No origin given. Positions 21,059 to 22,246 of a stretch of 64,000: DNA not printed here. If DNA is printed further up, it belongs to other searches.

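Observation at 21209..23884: Minimal terpene cluster: P450 coupled to a non-canonical class I terpene synthase, preceded by a Sel1 protein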

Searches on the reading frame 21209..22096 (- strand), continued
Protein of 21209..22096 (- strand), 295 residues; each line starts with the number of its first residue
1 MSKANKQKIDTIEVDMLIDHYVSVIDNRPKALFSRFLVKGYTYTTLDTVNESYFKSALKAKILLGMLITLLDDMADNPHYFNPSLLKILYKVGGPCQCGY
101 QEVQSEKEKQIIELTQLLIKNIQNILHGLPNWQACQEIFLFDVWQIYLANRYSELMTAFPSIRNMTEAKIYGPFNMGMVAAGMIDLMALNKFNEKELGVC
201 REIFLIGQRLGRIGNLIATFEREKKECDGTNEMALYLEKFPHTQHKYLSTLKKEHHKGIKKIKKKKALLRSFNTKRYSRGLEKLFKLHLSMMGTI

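Call 49: find_encoding_contigs(protein=P0053, flank=8000, max_places=1)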
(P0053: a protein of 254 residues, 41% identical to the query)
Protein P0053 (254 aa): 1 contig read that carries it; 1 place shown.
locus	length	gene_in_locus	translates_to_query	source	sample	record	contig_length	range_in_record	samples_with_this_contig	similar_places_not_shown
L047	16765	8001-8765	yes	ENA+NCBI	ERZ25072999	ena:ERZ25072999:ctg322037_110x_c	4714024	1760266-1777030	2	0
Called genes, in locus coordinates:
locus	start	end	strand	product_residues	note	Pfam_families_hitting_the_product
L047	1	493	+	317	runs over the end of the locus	PF03783:CsgG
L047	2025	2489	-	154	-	-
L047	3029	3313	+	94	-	-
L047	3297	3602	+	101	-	PF05016:ParE_toxin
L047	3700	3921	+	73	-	PF13744:HTH_37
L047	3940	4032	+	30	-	-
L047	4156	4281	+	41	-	-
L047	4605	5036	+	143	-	PF10604:Polyketide_cyc2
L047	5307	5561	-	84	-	-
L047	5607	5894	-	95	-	-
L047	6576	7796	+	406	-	PF01266:DAO (faint), PF01494:FAD_binding_3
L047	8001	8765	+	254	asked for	-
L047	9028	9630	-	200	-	PF01725:Ham1p_like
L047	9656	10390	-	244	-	PF01138:RNase_PH, PF03725:RNase_PH_C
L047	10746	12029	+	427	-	PF02403:Seryl_tRNA_N, PF00587:tRNA-synt_2b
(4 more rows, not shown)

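Call 50: find_encoding_contigs(protein=P0033, flank=8000, max_places=1)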
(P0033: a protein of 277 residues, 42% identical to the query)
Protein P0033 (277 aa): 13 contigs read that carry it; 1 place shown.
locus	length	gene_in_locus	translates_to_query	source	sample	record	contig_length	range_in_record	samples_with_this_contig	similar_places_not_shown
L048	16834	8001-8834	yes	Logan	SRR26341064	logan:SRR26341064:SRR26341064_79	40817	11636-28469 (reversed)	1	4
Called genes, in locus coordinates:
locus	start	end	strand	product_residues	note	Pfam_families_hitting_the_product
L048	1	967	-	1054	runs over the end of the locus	PF00873:ACR_tran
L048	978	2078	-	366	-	PF25919:BSH_CusB (faint), PF00364:Biotin_lipoyl (faint), PF25917:BSH_RND (weak), PF25984:BSH_YknX (faint), PF25944:Beta-barrel_RND, PF25967:RND-MFP_C, PF25989:YknX_C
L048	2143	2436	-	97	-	-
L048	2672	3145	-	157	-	PF02656:DUF202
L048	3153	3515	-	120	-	PF07784:DUF1622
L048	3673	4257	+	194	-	-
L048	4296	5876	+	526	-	PF00989:PAS (weak), PF13426:PAS_9, PF01590:GAF, PF13185:GAF_2, PF13492:GAF_3 (weak), PF00512:HisKA, PF02518:HATPase_c, PF14501:HATPase_c_5 (weak)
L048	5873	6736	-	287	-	PF00126:HTH_1, PF03466:LysR_substrate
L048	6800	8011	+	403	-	PF00067:p450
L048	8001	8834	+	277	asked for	-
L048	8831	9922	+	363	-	-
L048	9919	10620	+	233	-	PF13417:GST_N_3, PF10568:Tom37, PF13409:GST_N_2 (weak), PF17172:GST_N_4, PF17171:GST_C_6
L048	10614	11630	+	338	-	PF00355:Rieske, PF00848:Ring_hydroxyl_A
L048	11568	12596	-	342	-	PF07690:MFS_1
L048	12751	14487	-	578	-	PF00270:DEAD, PF04851:ResIII, PF18766:SWI2_SNF2 (weak), PF00271:Helicase_C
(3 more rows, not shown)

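Call 54: search_protein_families(library=pfam, proteins=[L025:3593-4273:+, L025:4411-6765:+, L025:6740-7810:+, L025:9117-9728:-, L025:10025-10906:-, L039:3394-6393:+, L039:6251-7324:+, L039:7143-7796:+, L039:8788-10080:+, L039:10096-12954:+], max_evalue=0.001)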
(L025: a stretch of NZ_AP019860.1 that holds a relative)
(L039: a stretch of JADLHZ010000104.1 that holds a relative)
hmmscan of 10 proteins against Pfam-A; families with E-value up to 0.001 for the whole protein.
L025:3593-4273:+ (226 aa): 4 families
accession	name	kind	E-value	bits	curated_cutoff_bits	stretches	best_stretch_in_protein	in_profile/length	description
PF20408.4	Abhydrolase_11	-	8e-47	159.9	27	1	32-223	3-193/193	Alpha/beta hydrolase domain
PF12146.15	Hydrolase_4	-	6.5e-08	32.6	27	1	32-134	5-108/239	Serine aminopeptidase, S33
PF01738.24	DLH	-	4.9e-05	23.5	21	1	85-220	79-211/217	Dienelactone hydrolase family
PF12695.13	Abhydrolase_5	-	5.2e-05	23.5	27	1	91-177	43-122/164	Alpha/beta hydrolase family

L025:4411-6765:+ (784 aa): 6 families
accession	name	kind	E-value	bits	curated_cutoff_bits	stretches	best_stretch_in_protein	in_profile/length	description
PF00069.31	Pkinase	-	3.8e-60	204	31.7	1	101-353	1-254/263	Protein kinase domain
PF07714.23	PK_Tyr_Ser-Thr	-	1.1e-41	143.3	23.1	1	102-351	2-250/258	Protein tyrosine and serine/threonine kinase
PF14531.12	Kinase-like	-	1e-05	25.4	25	0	201-308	146-256/289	Kinase-like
PF03109.22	ABC1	-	5.6e-05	22.8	22.9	1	172-254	141-222/244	ABC1 atypical kinase-like domain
PF17667.7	Pkinase_fungal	-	7.4e-05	22.1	24.1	1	217-276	305-368/387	Fungal protein kinase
PF06293.20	Kdo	-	0.00035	20.5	21.3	0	182-236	101-155/207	Lipopolysaccharide kinase (Kdo/WaaP) family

L025:6740-7810:+ (356 aa): 0 families

L025:9117-9728:- (203 aa): 1 family
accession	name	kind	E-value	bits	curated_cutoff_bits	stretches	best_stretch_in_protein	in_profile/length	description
PF07589.16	PEP-CTERM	-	1.4e-05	25.4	20.7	1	177-200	1-24/24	PEP-CTERM motif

L025:10025-10906:- (293 aa): 1 family
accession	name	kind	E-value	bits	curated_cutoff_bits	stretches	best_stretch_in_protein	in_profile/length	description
PF00432.27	Prenyltrans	-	4.1e-10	40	26.5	1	17-218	47-216/304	Prenyltransferase alpha-alpha toroid domain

L039:3394-6393:+ (999 aa): 0 families

L039:6251-7324:+ (357 aa): 0 families

L039:7143-7796:+ (217 aa): 0 families

L039:8788-10080:+ (430 aa): 8 families
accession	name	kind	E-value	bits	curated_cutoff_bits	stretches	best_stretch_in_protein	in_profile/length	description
PF01494.25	FAD_binding_3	-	5.1e-15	56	22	1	34-320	1-295/349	FAD binding domain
PF01266.30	DAO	-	7.9e-08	32.6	27.9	0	36-71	1-32/353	FAD dependent oxidoreductase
PF05834.18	Lycopene_cycl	-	4.7e-06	26.4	23.4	1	36-190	1-145/380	Lycopene cyclase protein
PF07992.20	Pyr_redox_2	-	2.3e-05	24.4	26.1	0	35-68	1-30/291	Pyridine nucleotide-disulphide oxidoreductase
PF13738.12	Pyr_redox_3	-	2.7e-05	24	30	0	130-186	78-134/305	Pyridine nucleotide-disulphide oxidoreductase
PF03486.20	HI0933_like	-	3.7e-05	23.7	50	0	137-200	113-176/244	HI0933-like protein Rossmann domain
PF13454.12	NAD_binding_9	-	0.0002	21.8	21.8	0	38-71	1-34/155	FAD-NAD(P)-binding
PF04820.20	Trp_halogenase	-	0.0003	20.2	21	0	36-96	1-60/458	Tryptophan halogenase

L039:10096-12954:+ (952 aa): 1 family
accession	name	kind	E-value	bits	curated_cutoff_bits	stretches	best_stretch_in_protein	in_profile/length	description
PF00082.27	Peptidase_S8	-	8.8e-21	74.9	21.8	1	234-504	53-273/288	Subtilase family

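Call 55: search_solved_structures(query=P0046, max_evalue=10, show_alignments=3)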
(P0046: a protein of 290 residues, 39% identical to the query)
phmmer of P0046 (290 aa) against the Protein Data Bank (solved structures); distinct sequences matched with E-value up to 10: 1.
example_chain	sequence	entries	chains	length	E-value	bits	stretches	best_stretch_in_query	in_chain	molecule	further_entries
5wq0_B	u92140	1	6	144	1.1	12.1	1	106-211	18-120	Stage 0 sporulation protein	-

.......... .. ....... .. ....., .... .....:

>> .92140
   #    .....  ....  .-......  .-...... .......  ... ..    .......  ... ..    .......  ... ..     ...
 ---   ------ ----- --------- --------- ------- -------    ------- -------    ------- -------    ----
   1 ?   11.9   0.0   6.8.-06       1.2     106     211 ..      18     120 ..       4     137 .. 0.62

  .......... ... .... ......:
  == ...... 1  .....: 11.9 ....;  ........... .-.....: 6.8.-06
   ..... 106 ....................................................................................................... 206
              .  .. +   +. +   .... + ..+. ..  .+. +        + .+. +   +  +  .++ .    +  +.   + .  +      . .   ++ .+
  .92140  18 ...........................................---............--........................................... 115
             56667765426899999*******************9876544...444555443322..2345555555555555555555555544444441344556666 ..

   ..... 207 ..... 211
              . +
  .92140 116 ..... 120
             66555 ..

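Call 59: find_encoding_contigs(protein=P0304, flank=7000, max_places=2)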
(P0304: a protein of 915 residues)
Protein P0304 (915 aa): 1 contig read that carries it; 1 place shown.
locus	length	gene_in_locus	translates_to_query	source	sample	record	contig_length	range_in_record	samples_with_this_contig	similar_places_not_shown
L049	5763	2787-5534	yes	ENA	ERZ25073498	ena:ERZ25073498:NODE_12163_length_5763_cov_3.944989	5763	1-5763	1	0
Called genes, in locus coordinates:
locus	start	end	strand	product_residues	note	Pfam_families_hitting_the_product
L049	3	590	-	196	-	?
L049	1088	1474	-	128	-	PF00072:Response_reg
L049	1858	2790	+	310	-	-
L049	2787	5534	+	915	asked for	PF13292:DXP_synthase_N, PF02775:TPP_enzyme_C (faint), PF13292:DXP_synthase_N, PF02779:Transket_pyr, PF02780:Transketolase_C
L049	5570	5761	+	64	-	?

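Call 60: find_encoding_contigs(protein=P0268, flank=7000, max_places=2)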
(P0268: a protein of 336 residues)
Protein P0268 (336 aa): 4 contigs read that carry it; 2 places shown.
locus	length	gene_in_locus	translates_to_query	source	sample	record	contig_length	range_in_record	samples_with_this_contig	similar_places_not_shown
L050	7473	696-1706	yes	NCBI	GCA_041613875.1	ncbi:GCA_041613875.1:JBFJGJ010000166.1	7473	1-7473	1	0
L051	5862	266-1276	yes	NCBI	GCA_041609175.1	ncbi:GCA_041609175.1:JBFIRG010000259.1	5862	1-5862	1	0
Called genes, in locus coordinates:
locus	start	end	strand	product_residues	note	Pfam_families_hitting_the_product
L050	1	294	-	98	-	?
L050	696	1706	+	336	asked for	-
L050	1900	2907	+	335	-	-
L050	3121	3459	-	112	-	PF11969:DcpS_C, PF01230:HIT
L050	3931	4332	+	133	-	PF12092:DUF3568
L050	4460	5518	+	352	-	-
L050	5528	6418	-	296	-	PF00069:Pkinase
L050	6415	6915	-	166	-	PF04542:Sigma70_r2, PF07638:Sigma70_ECF (weak), PF13936:HTH_38 (weak), PF04545:Sigma70_r4, PF08281:Sigma70_r4_2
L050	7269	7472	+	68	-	?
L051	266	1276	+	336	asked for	-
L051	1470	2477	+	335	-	-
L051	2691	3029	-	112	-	PF11969:DcpS_C, PF01230:HIT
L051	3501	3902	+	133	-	PF12092:DUF3568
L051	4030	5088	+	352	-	-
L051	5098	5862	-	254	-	?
